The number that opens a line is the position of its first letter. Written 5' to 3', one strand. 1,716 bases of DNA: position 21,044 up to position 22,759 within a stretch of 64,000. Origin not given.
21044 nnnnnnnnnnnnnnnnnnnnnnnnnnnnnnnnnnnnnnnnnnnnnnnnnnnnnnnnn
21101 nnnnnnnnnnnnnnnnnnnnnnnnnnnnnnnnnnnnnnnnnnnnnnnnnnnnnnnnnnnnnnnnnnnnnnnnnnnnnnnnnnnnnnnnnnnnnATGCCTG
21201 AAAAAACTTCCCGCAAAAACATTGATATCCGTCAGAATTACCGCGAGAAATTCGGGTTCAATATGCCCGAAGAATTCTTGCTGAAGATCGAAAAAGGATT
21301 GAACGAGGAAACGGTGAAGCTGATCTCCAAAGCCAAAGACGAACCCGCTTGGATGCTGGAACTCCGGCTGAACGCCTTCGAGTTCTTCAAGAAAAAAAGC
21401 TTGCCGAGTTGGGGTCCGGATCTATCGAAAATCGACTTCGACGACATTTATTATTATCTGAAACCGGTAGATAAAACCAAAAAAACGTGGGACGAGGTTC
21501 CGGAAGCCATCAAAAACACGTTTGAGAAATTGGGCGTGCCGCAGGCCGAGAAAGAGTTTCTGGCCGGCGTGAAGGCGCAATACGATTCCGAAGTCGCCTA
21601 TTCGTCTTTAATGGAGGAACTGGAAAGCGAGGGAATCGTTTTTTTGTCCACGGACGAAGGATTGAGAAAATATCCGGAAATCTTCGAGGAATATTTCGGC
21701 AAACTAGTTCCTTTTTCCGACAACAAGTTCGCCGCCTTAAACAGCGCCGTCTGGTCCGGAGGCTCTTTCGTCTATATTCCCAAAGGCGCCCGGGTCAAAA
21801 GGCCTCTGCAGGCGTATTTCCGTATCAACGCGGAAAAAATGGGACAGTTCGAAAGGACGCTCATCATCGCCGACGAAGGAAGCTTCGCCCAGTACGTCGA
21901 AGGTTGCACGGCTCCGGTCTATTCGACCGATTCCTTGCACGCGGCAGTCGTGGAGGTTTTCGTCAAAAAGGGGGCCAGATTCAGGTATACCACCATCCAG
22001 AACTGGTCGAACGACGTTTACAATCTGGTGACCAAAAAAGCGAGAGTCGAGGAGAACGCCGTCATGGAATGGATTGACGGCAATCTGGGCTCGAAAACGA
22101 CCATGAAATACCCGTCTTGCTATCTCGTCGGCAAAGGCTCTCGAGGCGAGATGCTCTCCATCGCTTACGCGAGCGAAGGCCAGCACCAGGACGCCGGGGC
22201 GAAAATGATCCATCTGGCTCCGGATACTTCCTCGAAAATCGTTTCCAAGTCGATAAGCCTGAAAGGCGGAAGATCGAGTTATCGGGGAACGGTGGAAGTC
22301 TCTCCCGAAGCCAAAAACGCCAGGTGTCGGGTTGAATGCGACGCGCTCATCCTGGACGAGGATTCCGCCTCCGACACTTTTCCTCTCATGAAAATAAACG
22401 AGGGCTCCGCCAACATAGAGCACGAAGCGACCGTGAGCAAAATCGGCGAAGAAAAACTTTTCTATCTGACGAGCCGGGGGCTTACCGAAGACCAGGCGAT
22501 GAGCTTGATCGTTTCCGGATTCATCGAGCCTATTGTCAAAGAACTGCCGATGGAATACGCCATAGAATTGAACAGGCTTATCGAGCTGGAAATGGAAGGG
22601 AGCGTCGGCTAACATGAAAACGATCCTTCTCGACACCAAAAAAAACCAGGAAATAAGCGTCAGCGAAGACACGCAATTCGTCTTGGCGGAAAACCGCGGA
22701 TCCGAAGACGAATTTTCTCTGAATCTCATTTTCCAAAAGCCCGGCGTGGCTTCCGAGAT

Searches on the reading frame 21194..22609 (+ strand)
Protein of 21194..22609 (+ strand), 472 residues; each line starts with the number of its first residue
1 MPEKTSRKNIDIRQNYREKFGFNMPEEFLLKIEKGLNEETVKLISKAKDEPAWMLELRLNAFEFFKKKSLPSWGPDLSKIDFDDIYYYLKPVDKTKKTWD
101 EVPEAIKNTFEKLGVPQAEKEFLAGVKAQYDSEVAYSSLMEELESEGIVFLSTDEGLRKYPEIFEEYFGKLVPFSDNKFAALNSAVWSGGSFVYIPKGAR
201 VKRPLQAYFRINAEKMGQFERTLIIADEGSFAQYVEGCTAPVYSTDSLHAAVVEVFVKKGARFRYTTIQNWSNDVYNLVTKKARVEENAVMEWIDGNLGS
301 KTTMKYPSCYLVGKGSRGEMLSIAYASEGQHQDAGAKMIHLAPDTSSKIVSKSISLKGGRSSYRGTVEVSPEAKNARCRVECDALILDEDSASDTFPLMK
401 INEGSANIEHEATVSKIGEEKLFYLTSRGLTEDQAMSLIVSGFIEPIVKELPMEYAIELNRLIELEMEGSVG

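Call 72: search_protein_families(library=pfam, proteins=[window:21194-22609:+], max_evalue=0.001)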
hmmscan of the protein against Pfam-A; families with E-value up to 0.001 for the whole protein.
window:21194-22609:+ (472 aa): 2 families
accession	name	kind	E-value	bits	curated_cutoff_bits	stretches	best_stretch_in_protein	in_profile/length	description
PF01458.23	SUFBD_core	-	1.2e-83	280.6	27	1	209-443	1-232/232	SUF system FeS cluster assembly, SufBD core domain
PF19295.5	SufBD_N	-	1.4e-12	48.1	23.5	1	50-206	22-171/172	SufBD protein N-terminal region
